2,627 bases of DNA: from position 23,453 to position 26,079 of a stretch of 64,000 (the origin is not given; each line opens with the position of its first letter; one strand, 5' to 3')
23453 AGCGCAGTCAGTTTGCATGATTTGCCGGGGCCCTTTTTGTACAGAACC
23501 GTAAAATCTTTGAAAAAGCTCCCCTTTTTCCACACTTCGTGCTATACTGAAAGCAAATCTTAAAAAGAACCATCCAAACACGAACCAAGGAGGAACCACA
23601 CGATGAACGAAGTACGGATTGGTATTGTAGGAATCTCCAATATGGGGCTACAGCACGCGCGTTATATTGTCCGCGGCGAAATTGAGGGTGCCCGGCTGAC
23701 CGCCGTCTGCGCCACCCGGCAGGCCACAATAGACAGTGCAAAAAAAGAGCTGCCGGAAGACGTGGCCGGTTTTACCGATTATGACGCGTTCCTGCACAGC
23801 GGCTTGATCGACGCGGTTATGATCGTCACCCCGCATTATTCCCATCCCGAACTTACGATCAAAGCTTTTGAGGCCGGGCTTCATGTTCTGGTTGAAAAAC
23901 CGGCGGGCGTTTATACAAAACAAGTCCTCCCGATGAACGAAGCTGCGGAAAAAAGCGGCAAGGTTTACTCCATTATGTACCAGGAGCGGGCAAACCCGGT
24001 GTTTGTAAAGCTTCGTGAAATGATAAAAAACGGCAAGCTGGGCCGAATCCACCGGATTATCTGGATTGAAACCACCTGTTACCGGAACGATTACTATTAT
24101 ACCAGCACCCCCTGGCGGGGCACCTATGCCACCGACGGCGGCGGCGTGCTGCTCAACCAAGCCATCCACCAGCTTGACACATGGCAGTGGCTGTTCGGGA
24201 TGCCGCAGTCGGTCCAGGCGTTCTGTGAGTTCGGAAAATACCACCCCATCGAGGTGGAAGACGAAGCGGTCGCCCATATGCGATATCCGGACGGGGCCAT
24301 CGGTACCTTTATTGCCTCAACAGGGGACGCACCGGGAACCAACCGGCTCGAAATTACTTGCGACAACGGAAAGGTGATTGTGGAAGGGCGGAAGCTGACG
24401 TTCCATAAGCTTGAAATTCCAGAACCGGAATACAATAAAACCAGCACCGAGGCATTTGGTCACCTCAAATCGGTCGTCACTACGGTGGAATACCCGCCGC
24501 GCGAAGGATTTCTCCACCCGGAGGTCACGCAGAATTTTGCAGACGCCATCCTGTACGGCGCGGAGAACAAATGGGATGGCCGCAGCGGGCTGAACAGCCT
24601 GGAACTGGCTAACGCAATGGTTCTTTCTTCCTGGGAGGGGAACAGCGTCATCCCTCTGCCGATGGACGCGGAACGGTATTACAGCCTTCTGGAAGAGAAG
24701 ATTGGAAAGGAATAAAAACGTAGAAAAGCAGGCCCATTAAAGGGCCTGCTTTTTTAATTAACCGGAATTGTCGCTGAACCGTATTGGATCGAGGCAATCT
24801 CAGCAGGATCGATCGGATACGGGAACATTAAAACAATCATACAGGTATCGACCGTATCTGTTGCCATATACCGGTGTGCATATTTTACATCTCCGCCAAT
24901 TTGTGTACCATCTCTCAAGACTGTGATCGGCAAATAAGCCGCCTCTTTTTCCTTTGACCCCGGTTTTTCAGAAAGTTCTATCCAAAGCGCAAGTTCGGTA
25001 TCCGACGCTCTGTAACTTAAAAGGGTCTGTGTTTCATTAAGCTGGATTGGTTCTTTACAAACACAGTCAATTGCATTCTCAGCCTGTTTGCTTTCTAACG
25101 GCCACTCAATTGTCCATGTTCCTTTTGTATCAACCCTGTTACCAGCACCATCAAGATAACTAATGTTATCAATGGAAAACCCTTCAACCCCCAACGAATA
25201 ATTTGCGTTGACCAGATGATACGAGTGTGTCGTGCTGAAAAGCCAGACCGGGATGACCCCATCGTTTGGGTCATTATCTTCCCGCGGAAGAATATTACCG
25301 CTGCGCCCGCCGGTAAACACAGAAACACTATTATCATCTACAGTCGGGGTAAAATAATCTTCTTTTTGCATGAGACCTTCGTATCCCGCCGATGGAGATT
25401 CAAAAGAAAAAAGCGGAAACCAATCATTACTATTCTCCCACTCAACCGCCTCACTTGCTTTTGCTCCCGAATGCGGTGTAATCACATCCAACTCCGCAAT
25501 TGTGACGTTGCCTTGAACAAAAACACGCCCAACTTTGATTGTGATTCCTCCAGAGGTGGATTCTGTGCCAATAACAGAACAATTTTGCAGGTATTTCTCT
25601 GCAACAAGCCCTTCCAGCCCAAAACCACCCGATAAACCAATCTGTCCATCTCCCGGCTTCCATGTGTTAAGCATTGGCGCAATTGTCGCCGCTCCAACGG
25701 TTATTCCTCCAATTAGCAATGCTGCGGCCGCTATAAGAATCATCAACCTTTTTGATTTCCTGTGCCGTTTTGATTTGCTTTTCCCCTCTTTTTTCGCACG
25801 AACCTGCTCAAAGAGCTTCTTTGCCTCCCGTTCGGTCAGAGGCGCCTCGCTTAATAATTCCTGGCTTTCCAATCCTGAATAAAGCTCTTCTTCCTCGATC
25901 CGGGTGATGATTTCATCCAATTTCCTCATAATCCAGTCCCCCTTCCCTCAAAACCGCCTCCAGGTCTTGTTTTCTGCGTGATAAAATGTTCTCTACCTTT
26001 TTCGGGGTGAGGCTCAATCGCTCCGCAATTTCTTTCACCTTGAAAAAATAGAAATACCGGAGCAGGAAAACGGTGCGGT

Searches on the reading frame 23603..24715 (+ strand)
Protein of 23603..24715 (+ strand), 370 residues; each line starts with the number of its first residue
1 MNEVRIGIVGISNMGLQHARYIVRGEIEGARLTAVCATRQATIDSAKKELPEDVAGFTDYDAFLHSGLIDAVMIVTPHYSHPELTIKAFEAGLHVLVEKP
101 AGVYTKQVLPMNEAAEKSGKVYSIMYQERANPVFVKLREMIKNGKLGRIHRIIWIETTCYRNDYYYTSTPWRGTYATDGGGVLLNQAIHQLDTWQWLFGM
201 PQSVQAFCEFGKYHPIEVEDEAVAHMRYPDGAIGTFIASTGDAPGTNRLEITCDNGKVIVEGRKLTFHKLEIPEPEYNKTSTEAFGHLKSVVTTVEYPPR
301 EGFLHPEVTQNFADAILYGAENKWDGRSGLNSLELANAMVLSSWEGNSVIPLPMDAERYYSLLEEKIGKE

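Call 34: search_protein_families(library=pfam, proteins=[window:23603-24715:+], max_evalue=0.001)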
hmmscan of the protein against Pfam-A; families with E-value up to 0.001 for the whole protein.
window:23603-24715:+ (370 aa): 3 families
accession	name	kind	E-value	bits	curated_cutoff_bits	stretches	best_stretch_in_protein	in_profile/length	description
PF22725.1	GFO_IDH_MocA_C3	-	4.9e-30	104.5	27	1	134-258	1-123/124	GFO/IDH/MocA C-terminal domain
PF02894.22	GFO_IDH_MocA_C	-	4.3e-28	99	22.9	1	138-349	1-216/218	Oxidoreductase family, C-terminal alpha/beta domain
PF01408.29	GFO_IDH_MocA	-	1.4e-18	68.1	24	1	4-124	1-118/120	Oxidoreductase family, NAD-binding Rossmann fold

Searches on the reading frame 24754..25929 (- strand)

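Call 34: search_protein_families(library=pfam, proteins=[window:24754-25929:-], max_evalue=0.001)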
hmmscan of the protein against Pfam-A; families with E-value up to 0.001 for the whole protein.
window:24754-25929:- (391 aa): 1 family
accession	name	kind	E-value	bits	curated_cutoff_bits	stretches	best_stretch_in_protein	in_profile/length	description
PF13786.12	DUF4179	-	1.5e-05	25.7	30.1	1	58-141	1-84/94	Domain of unknown function (DUF4179)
